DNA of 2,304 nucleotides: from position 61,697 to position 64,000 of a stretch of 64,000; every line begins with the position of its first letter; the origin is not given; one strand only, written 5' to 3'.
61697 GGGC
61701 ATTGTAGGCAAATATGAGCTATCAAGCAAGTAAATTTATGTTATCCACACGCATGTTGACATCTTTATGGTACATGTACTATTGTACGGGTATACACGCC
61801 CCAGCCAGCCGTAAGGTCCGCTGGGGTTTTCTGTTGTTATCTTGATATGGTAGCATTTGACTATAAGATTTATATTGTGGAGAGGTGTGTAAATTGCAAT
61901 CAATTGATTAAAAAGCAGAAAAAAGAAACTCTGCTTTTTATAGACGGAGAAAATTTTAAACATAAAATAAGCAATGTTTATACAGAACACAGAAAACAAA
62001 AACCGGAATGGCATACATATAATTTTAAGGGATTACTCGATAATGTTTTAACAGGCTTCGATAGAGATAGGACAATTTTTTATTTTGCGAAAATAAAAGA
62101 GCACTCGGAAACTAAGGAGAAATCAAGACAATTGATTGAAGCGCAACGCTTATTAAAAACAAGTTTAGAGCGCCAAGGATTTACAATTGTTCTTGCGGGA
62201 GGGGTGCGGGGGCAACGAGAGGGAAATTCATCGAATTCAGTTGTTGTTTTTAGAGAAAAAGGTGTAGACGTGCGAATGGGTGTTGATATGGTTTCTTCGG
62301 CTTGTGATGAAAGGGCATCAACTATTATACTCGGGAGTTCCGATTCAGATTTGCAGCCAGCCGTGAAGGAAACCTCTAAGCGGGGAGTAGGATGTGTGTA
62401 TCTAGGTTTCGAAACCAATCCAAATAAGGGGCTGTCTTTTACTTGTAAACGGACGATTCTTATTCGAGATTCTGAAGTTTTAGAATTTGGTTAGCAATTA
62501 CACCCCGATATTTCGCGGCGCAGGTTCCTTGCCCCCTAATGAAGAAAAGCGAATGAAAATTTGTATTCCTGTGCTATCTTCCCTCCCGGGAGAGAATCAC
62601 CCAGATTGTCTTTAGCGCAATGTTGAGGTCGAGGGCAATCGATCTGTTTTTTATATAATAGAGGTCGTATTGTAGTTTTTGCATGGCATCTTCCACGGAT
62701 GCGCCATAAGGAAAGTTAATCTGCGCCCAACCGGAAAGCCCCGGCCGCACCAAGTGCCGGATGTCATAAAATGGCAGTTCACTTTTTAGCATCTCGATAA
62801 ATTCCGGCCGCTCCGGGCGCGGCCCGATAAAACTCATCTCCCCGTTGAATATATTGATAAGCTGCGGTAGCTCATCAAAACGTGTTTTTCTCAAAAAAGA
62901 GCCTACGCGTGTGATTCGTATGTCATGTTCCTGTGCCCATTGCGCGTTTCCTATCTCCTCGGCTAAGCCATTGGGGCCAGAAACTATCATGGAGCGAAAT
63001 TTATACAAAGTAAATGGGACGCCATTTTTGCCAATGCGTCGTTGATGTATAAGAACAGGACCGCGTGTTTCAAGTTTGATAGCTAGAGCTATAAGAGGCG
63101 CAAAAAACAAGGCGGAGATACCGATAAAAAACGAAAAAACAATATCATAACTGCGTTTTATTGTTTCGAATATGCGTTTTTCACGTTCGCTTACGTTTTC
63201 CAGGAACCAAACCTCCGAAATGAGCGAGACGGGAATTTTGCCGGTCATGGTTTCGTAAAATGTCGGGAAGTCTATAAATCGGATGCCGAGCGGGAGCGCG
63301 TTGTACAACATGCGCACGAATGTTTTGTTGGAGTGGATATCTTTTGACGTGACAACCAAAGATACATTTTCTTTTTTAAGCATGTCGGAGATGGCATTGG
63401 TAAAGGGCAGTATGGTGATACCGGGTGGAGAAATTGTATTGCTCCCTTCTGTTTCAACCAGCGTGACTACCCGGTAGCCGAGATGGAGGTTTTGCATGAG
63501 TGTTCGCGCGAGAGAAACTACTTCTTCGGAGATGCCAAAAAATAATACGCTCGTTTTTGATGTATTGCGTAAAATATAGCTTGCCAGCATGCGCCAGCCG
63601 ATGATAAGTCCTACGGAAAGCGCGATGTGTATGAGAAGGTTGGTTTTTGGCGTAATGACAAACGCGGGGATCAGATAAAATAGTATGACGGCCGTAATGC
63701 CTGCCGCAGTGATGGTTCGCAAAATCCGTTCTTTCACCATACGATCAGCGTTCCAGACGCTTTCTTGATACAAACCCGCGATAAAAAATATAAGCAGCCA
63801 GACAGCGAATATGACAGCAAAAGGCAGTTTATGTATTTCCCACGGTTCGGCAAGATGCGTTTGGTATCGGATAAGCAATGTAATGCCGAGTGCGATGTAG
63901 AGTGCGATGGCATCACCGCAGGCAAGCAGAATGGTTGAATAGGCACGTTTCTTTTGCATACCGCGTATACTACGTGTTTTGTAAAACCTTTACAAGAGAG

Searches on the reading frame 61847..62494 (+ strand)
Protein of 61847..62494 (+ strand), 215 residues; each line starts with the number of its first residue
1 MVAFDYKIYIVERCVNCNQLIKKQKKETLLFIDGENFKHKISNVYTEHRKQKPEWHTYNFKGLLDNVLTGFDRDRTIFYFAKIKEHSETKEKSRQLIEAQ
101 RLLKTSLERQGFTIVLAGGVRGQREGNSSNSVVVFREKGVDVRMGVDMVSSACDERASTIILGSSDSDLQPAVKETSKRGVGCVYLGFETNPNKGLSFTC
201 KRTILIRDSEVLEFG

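Call 6: search_protein_families(library=pfam, proteins=[window:61847-62494:+], max_evalue=0.01)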
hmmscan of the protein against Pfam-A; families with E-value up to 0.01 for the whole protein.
window:61847-62494:+ (215 aa): 1 family
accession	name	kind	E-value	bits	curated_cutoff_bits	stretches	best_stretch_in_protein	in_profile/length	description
PF01936.24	NYN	-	3.6e-13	50.7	24.2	1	28-204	2-142/145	NYN domain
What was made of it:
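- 61847..62494 (+): NYN-domain gene at 37% GC, low against the window's 46.6%. It is absent from every related locus at this position. PF01936 (call 6).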

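Call 18: find_encoding_contigs(protein=window:61847-62494:+, flank=8000, max_places=10)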
Protein window:61847-62494:+ (215 aa): 1 contig read that carries it; 1 place shown.
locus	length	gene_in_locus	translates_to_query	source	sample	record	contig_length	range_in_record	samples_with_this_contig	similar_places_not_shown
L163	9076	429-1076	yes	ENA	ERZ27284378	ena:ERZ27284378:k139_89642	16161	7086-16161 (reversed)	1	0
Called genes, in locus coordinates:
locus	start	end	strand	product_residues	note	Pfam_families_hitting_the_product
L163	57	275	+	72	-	-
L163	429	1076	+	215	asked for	PF01936:NYN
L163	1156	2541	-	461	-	PF02397:Bac_transf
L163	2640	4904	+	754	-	PF04932:Wzy_C, PF13428:TPR_14 (faint), PF14559:TPR_19 (weak)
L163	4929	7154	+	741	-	PF04932:Wzy_C, PF14559:TPR_19 (faint)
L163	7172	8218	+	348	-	PF03721:UDPG_MGDP_dh_N, PF00984:UDPG_MGDP_dh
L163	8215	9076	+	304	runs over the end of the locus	PF01073:3Beta_HSD, PF01370:Epimerase, PF02719:Polysacc_synt_2, PF04321:RmlD_sub_bind, PF05368:NmrA (faint), PF07993:NAD_binding_4 (faint), PF16363:GDP_Man_Dehyd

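Call 35: search_protein_families(library=ncbifam, proteins=[window:61847-62491:+], max_evalue=0.001)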
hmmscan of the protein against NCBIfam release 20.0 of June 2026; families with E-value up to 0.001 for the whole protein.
window:61847-62491:+ (215 aa): 0 families

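Call 47: search_protein_families(library=pfam, proteins=[L163:57-275:+], max_evalue=0.01)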
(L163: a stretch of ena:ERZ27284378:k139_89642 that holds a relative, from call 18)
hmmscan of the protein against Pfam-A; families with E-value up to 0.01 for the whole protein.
L163:57-275:+ (72 aa): 0 families

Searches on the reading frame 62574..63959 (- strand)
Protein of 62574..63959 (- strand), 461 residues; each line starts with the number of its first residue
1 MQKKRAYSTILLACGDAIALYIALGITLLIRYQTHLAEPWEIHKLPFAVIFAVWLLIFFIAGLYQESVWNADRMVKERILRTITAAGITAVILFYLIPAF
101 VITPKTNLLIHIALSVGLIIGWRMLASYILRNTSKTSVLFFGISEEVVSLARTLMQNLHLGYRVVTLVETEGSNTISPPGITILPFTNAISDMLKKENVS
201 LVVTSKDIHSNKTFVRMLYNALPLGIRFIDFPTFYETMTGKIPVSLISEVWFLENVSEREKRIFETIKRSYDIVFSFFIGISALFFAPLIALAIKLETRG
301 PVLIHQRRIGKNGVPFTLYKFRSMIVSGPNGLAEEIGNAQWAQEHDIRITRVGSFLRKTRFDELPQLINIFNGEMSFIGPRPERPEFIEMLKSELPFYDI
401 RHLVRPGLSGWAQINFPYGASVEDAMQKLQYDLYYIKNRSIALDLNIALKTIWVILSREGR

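Call 6: search_protein_families(library=pfam, proteins=[window:62574-63959:-], max_evalue=0.01)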
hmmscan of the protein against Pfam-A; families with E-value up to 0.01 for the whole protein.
window:62574-63959:- (461 aa): 1 family
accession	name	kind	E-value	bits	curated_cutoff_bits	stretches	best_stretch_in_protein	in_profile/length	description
PF02397.22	Bac_transf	-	1.5e-59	201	27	1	268-456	1-178/179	Bacterial sugar transferase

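Call 20: find_encoding_contigs(protein=window:62574-63959:-, flank=8000, max_places=10)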
Protein window:62574-63959:- (461 aa): 1 contig read that carries it; 1 place shown.
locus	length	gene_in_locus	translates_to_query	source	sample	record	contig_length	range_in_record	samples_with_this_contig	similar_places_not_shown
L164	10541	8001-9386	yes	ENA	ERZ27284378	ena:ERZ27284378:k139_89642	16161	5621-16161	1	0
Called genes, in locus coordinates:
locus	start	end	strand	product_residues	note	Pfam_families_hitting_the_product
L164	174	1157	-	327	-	PF01565:FAD_binding_4, PF02873:MurB_C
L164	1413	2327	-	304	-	PF01073:3Beta_HSD, PF01370:Epimerase, PF02719:Polysacc_synt_2, PF04321:RmlD_sub_bind, PF05368:NmrA (faint), PF07993:NAD_binding_4 (faint), PF16363:GDP_Man_Dehyd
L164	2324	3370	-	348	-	PF03721:UDPG_MGDP_dh_N, PF00984:UDPG_MGDP_dh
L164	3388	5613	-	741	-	PF04932:Wzy_C, PF14559:TPR_19 (faint)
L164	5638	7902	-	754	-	PF04932:Wzy_C, PF13428:TPR_14 (faint), PF14559:TPR_19 (weak)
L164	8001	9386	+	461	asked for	PF02397:Bac_transf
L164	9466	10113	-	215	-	PF01936:NYN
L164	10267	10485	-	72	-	-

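Call 35: search_protein_families(library=ncbifam, proteins=[window:62577-63959:-], max_evalue=0.001)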
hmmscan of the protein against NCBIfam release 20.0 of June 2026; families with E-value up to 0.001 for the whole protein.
window:62577-63959:- (461 aa): 10 families
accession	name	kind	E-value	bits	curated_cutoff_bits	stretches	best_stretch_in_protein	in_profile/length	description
TIGR03025.1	EPS_sugtrans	subfamily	1.4e-105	354.2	295.55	1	16-460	3-443/445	exopolysaccharide biosynthesis polyprenyl glycosylphosphotransferase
TIGR03013.1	EpsB_2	subfamily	1.4e-103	347.4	393.35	1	16-460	3-441/443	TIGR03013 family XrtA/PEP-CTERM system glycosyltransferase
TIGR03023.1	WcaJ_sugtrans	equivalog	1.7e-85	288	410.75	1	16-457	3-448/453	undecaprenyl-phosphate glucose phosphotransferase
TIGR03022.1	WbaP_sugtrans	subfamily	1.1e-60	206.3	403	1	12-460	1-454/456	undecaprenyl-phosphate galactose phosphotransferase WbaP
NF007518.0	PRK10124.1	equivalog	3.8e-44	151.2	684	1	42-453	47-455/464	undecaprenyl-phosphate glucose phosphotransferase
NF050817.1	PolSacchBiosHfsE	equivalog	1.2e-37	129.8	750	1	266-456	270-460/467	polysaccharide biosynthesis protein HfsE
NF041877.1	EPS_EpsZ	equivalog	1.6e-37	129.3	800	1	27-460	27-457/459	exopolysaccharide biosynthesis polyisoprenyl-phosphate hexose-1-phosphate transferase EpsZ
NF052601.1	undeca_RfbP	equivalog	5.4e-35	120.8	330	1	259-457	36-237/244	undecaprenyl-phosphate galactose phosphotransferase family protein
NF011751.0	PRK15204.1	equivalog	4.7e-33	114.5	907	1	43-460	58-474/476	undecaprenyl-phosphate galactose phosphotransferase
NF045514.1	glycotran_HepC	equivalog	2.1e-16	59.9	140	1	255-382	104-211/220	heterocyst development glycosyltransferase HepC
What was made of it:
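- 62574..63959 (-): Convergent polyprenyl glycosylphosphotransferase (Bac_transf). In four relatives it abuts the GT2 stop directly. PF02397 (call 6), TIGR03025 (call 35).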
